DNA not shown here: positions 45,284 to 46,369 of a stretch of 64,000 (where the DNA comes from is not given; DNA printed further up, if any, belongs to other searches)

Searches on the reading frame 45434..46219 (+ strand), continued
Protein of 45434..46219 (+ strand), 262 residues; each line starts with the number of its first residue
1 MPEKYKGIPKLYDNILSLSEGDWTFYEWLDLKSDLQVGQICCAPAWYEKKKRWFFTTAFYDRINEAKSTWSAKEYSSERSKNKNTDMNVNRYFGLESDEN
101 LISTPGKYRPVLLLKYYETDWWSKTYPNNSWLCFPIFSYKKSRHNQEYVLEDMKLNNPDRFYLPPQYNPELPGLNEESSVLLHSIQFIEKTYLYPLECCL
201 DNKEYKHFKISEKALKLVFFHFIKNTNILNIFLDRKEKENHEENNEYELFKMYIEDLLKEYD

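Call 47: find_related_loci(query=A3, collection=viral_contigs, flank=7000)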
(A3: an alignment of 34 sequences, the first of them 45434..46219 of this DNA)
Query A3 (262 aa) in viral_contigs; peptide patterns used: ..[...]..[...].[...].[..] (x = any residue, [..] = any of these).
14 stretches matched a pattern; 3 encode a relative of the query (tblastn E <= 1e-3); 3 distinct loci.
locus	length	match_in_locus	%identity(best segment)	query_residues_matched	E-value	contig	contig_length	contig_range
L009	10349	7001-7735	38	6-258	6e-55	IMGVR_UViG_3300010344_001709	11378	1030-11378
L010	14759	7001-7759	34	1-259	4e-37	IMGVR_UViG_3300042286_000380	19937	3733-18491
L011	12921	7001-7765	32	1-260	2e-33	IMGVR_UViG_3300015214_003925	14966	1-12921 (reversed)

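Call 48: find_related_loci(query=A1, collection=genome_contigs, flank=8000)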
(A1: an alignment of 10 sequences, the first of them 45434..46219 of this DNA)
Query A1 (262 aa) in genome_contigs; peptide patterns used: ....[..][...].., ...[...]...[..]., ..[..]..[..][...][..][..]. (x = any residue, [..] = any of these).
26 stretches matched a pattern; 2 encode a relative of the query (tblastn E <= 1e-3); 2 distinct loci.
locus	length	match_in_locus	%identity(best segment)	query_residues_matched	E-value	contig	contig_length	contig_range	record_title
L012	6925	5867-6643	82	1-260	1e-137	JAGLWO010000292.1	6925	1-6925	MAG: Candidatus Cloacimonadota bacterium isolate RS_12_26 ZL285.bin.26.fa_292, whole genome shotgun sequence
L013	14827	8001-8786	81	1-262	3e-137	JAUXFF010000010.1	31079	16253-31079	MAG: Candidatus Cloacimonadota bacterium isolate CSMAG_2896 CSMAG_2896_k117_1946676_length_31079_cov_18.4563, whole geno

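Call 50: find_related_loci(query=A1, collection=metagenome_contigs, flank=7000)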
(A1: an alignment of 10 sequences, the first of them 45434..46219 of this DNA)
Query A1 (262 aa) in metagenome_contigs; peptide patterns used: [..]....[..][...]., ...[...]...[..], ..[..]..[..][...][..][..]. (x = any residue, [..] = any of these).
528 stretches matched a pattern; 12 encode a relative of the query (tblastn E <= 1e-3); 12 distinct loci.
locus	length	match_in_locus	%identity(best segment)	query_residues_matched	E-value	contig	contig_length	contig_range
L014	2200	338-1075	45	1-251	1e-64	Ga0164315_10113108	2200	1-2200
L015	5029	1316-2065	38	1-258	2e-50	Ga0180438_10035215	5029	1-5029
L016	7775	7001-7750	38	1-258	6e-50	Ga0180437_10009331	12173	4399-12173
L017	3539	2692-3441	39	6-259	9e-47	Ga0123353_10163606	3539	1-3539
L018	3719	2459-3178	37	6-251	1e-37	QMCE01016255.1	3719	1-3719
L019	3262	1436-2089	36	6-224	1e-32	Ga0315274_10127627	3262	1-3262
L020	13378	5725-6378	36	6-224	1e-32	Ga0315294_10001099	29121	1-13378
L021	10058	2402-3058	36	5-224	2e-32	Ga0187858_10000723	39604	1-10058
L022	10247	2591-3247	36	5-224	2e-32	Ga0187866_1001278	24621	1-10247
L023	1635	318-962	35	6-224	2e-29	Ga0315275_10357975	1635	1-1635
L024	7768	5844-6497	34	6-224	8e-27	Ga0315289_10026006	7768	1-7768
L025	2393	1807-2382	35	6-201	1e-25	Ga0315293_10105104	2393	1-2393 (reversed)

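Call 73: search_protein_families(library=phrogs, proteins=[window:45434-46219:+], max_evalue=0.01)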
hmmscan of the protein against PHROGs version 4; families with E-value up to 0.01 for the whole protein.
window:45434-46219:+ (262 aa): 0 families

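Call 75: search_protein_families(library=pfam, proteins=[L010:2961-4973:+, L010:4946-6463:+, L011:4529-6331:+, L011:3982-4536:+, L009:3965-5524:+, L009:5529-6392:+, L016:2839-4902:+, L016:4907-5605:+, L017:976-2010:+, L018:1172-1801:+], max_evalue=0.001)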
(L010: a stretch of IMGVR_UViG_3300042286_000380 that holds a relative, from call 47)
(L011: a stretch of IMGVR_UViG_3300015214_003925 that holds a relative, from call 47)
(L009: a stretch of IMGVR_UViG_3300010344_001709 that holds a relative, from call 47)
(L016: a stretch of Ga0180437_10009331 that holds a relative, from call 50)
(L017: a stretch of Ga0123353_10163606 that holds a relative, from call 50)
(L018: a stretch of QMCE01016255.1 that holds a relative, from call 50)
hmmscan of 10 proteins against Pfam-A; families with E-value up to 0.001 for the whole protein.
L010:2961-4973:+ (671 aa): 5 families
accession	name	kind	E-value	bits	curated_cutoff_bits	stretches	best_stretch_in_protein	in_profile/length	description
PF02384.22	N6_Mtase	-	3.1e-32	112.6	20.4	1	282-580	3-237/311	N-6 DNA Methylase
PF13588.12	HSDR_N_2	-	2.6e-25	89.1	25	1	25-146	1-110/110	Type I restriction enzyme R protein N terminus (HSDR_N)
PF07669.17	Eco57I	-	1.7e-10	41.7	25.3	1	382-554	2-167/171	Eco57I restriction-modification methylase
PF01170.24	UPF0020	-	1.6e-07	31.7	22.3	1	320-400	26-96/197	RMKL-like, methyltransferase domain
PF20473.4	MmeI_Mtase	-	5.5e-05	22.9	27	1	324-400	21-82/259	MmeI, DNA-methyltransferase domain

L010:4946-6463:+ (506 aa): 1 family
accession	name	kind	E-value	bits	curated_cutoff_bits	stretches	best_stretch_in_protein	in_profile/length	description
PF01420.25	Methylase_S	-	3e-10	41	22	2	369-475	50-150/168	Type I restriction modification DNA specificity domain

L011:4529-6331:+ (601 aa): 2 families
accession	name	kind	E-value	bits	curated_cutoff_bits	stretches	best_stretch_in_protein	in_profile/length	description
PF20454.4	GpA_nuclease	-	3.3e-74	250.2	22.5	1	299-594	2-290/294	Terminase large subunit gpA, endonuclease domain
PF05876.18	GpA_ATPase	-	8.1e-72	242.3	25.6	1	38-286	1-247/247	Phage terminase large subunit gpA, ATPase domain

L011:3982-4536:+ (185 aa): 0 families

L009:3965-5524:+ (520 aa): 2 families
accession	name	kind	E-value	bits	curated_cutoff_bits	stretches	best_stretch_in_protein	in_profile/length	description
PF01555.25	N6_N4_Mtase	-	2.4e-15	57.5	26.7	2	133-184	162-212/221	DNA methylase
PF01170.24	UPF0020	-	1.5e-07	31.8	22.3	0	155-179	30-54/197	RMKL-like, methyltransferase domain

L009:5529-6392:+ (288 aa): 1 family
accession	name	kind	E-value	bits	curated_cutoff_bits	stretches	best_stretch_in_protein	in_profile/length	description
PF12183.14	NotI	-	2.4e-09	37.3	22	1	28-235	16-236/238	Restriction endonuclease NotI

L016:2839-4902:+ (688 aa): 9 families
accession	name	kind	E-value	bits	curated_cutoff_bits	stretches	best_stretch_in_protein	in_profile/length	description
PF13493.11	DUF4118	-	3.9e-30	104.2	28.4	1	186-290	2-105/107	Domain of unknown function (DUF4118)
PF02518.31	HATPase_c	-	5.1e-30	104.6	26.4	1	565-674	2-109/111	Histidine kinase-, DNA gyrase B-, and HSP90-like ATPase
PF00512.31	HisKA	-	1.2e-15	57.7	26.9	1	453-520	2-66/66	His Kinase A (phospho-acceptor) domain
PF00582.32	Usp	-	1.8e-06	29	24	1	32-125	4-112/141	Universal stress protein family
PF13185.12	GAF_2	-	3.6e-06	27.7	28.6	1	384-432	91-136/136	GAF domain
PF13492.12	GAF_3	-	3.7e-05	24.6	27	1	390-433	85-129/129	GAF domain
PF13581.12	HATPase_c_2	-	0.00022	21.7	27.4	1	576-652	39-112/127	Histidine kinase-like ATPase domain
PF01590.32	GAF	-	0.00032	21.7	22.4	0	391-431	93-133/133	GAF domain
PF14501.12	HATPase_c_5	-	0.00048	20.4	22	1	569-659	6-89/102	GHKL domain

L016:4907-5605:+ (233 aa): 2 families
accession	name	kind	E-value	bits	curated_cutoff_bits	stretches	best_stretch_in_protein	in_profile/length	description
PF00072.30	Response_reg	-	1.3e-31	109.5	30.2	1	7-116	1-111/111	Response regulator receiver domain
PF00486.34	Trans_reg_C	-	2.9e-22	79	26.2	1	154-230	1-77/77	Transcriptional regulatory protein, C terminal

L017:976-2010:+ (345 aa): 1 family
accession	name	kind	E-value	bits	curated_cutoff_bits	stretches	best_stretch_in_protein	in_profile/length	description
PF01555.25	N6_N4_Mtase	-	7.7e-42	144.2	26.7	1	31-286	1-218/221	DNA methylase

L018:1172-1801:+ (210 aa): 2 families
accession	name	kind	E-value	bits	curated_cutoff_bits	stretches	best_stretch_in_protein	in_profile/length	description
PF04717.18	Phage_base_V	-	1e-16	61.5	23.8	1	8-79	3-75/75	Type VI secretion system/phage-baseplate injector OB domain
PF12059.13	DUF3540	-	0.00024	21.5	27.9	0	147-192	63-110/199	Protein of unknown function (DUF3540)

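Call 76: search_protein_families(library=pfam, proteins=[L017:33-971:+, L018:24-1109:+, L024:1579-2724:+, L024:2724-3761:+, L020:3905-4873:+, L020:7479-10052:+, L020:10052-12880:+, L021:99-1640:+, L021:3703-4908:-, L011:891-2918:+], max_evalue=0.001)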
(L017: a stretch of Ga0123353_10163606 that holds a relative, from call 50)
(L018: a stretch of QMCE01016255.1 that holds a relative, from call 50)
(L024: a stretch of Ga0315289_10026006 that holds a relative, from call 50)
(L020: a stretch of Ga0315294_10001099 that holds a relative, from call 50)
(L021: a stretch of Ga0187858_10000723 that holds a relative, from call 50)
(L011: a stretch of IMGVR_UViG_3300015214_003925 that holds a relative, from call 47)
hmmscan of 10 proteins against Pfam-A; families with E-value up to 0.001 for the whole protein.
L017:33-971:+ (313 aa): 3 families
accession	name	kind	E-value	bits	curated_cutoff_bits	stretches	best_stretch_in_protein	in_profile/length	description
PF13646.12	HEAT_2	-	5.3e-13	49.5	27.7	2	160-229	3-72/88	HEAT repeats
PF03130.22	HEAT_PBS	-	2.3e-05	24.9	20.9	0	174-195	1-22/27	PBS lyase HEAT-like repeat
PF00514.29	Arm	-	0.00094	19.6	20.6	0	160-183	16-37/41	Armadillo/beta-catenin-like repeat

L018:24-1109:+ (362 aa): 0 families

L024:1579-2724:+ (382 aa): 2 families
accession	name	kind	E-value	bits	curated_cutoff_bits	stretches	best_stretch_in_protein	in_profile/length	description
PF04055.27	Radical_SAM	-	2e-07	31.8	29.5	1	106-284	3-143/166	Radical SAM superfamily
PF13353.11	Fer4_12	-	3.9e-07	30.9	22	1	103-217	8-96/137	4Fe-4S single cluster domain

L024:2724-3761:+ (346 aa): 0 families

L020:3905-4873:+ (323 aa): 0 families

L020:7479-10052:+ (858 aa): 1 family
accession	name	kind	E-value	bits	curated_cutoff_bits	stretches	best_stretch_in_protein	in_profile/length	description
PF01555.25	N6_N4_Mtase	-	2.9e-28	99.8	26.7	1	153-480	1-219/221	DNA methylase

L020:10052-12880:+ (943 aa): 1 family
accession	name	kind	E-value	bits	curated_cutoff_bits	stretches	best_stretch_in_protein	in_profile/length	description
PF04851.21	ResIII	-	2.2e-07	31.4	22.5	1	140-287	24-144/164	Type III restriction enzyme, res subunit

L021:99-1640:+ (514 aa): 2 families
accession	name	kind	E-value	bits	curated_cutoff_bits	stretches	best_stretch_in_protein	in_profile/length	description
PF03354.21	TerL_ATPase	-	0.0009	19.4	23.7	0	67-173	22-135/178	Terminase large subunit, ATPase domain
PF03237.21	Terminase_6N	-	0.001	19.2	22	0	73-172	4-108/215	Terminase large subunit, T4likevirus-type, N-terminal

L021:3703-4908:- (402 aa): 2 families
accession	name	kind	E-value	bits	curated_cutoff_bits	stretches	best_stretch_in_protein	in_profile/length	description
PF01972.22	SDH_protease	-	2.3e-17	63.4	31.3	1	18-139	36-160/286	ClpP-like SDH-type serine proteinase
PF25145.1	NfeD1b_N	-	1.3e-05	25.3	40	1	71-133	32-94/189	NfeD1b, N-terminal domain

L011:891-2918:+ (676 aa): 2 families
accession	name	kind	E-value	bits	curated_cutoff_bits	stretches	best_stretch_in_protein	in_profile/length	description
PF13481.12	AAA_25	-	2.4e-36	125.6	27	1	322-494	10-194/195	AAA domain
PF13362.12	Toprim_3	-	4.8e-14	53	27.2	1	217-306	2-93/95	Toprim domain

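Call 78: search_dna_similar(query=window:45434-46219:+, collection=plasmids, mode=protein, max_evalue=0.001)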
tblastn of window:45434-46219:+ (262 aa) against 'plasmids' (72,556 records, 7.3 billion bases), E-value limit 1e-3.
No match.

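Call 79: search_dna_similar(query=window:45434-46219:+, collection=phages, mode=protein, max_evalue=0.001)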
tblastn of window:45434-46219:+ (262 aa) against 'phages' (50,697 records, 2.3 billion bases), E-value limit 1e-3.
No match.

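Call 83: find_related_loci(query=A5, collection=viral_contigs, flank=7000)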
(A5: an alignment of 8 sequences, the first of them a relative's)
Query A5 (240 aa) in viral_contigs; peptide patterns used: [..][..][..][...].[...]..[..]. (x = any residue, [..] = any of these).
10 stretches matched a pattern, but none encodes a relative of the query by tblastn (E <= 1e-3).

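Call 84: find_related_loci(query=A6, collection=viral_contigs, flank=7000)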
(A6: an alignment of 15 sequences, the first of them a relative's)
Query A6 (260 aa) in viral_contigs; peptide patterns used: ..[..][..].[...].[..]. (x = any residue, [..] = any of these).
47 stretches matched a pattern; 1 encode a relative of the query (tblastn E <= 1e-3); 1 distinct loci.
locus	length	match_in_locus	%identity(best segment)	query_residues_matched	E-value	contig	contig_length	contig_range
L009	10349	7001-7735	36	4-253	1e-40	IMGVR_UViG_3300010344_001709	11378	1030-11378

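Call 85: find_encoding_contigs(protein=P0047, flank=7000, max_places=4)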
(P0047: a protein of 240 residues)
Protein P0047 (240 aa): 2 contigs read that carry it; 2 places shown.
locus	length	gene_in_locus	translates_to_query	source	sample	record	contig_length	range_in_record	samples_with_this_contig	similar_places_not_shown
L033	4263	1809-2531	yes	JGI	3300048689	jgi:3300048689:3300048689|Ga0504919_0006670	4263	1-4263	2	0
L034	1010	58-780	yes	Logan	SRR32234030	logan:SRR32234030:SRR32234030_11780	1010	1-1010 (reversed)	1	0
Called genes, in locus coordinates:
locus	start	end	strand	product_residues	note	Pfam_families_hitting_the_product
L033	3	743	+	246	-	?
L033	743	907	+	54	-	-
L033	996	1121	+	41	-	-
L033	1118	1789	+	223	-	PF13274:SocA_Panacea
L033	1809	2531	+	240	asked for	-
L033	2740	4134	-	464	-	PF01026:TatD_DNase, PF04055:Radical_SAM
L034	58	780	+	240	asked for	-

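Call 86: find_encoding_contigs(protein=P0011, flank=7000, max_places=4)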
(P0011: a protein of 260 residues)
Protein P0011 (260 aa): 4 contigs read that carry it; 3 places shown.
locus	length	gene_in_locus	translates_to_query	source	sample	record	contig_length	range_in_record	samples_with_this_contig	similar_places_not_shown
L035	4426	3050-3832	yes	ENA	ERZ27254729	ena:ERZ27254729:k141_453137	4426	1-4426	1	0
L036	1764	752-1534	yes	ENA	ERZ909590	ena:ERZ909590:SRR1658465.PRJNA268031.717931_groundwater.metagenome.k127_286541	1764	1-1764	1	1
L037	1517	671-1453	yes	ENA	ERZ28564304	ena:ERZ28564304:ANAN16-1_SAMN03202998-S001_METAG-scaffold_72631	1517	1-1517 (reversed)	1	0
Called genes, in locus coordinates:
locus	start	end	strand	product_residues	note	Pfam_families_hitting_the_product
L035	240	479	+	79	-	PF02604:PhdYeFM_antitox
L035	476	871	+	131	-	PF01850:PIN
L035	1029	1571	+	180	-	-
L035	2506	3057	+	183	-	PF13274:SocA_Panacea (weak)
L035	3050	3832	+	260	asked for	-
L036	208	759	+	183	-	PF13274:SocA_Panacea (weak)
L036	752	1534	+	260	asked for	-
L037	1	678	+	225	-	?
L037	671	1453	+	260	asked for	-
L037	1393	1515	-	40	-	?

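Call 89: list_cluster_members(proteins=[P0008, P0012, P0013, P0018, P0024, P0031, P0046, P0047, P0057, P0074])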
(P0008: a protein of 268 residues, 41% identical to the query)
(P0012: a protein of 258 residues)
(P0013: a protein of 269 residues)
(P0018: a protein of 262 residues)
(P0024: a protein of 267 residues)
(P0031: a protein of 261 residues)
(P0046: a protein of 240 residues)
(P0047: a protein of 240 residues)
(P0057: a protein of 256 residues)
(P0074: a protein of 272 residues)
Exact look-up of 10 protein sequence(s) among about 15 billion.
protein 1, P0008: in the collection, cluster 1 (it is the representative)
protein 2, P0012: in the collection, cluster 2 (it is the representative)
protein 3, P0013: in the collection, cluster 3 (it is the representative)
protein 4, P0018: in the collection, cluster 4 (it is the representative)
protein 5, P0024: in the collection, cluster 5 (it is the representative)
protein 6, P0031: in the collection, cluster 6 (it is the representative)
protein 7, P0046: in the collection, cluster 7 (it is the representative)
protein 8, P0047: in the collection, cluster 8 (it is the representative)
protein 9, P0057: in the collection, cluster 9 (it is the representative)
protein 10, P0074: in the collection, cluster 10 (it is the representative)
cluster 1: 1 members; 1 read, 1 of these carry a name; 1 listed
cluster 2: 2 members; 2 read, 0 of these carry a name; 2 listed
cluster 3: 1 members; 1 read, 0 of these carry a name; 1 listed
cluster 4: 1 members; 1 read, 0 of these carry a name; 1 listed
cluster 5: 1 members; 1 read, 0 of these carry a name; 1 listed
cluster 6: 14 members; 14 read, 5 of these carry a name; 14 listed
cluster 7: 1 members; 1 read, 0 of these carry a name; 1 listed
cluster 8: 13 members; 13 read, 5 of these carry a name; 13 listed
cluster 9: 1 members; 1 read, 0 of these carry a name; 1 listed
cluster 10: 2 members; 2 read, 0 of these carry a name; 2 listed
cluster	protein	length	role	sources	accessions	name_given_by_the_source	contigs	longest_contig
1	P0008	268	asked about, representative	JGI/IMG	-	hypothetical protein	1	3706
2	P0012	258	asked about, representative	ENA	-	-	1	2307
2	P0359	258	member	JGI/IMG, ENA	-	-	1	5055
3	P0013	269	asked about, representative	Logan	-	-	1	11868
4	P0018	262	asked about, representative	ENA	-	-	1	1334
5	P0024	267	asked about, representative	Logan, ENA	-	-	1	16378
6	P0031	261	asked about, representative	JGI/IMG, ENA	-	-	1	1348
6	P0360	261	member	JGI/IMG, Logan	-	hypothetical protein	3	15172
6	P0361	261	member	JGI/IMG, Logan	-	hypothetical protein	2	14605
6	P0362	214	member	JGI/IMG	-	hypothetical protein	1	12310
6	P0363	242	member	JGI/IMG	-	hypothetical protein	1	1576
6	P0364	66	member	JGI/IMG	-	hypothetical protein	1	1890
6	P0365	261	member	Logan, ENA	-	-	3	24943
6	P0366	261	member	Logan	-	-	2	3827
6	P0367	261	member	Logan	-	-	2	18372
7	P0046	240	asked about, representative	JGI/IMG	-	-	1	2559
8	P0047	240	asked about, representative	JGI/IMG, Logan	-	hypothetical protein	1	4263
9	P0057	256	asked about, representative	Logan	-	-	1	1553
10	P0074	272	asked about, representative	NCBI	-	-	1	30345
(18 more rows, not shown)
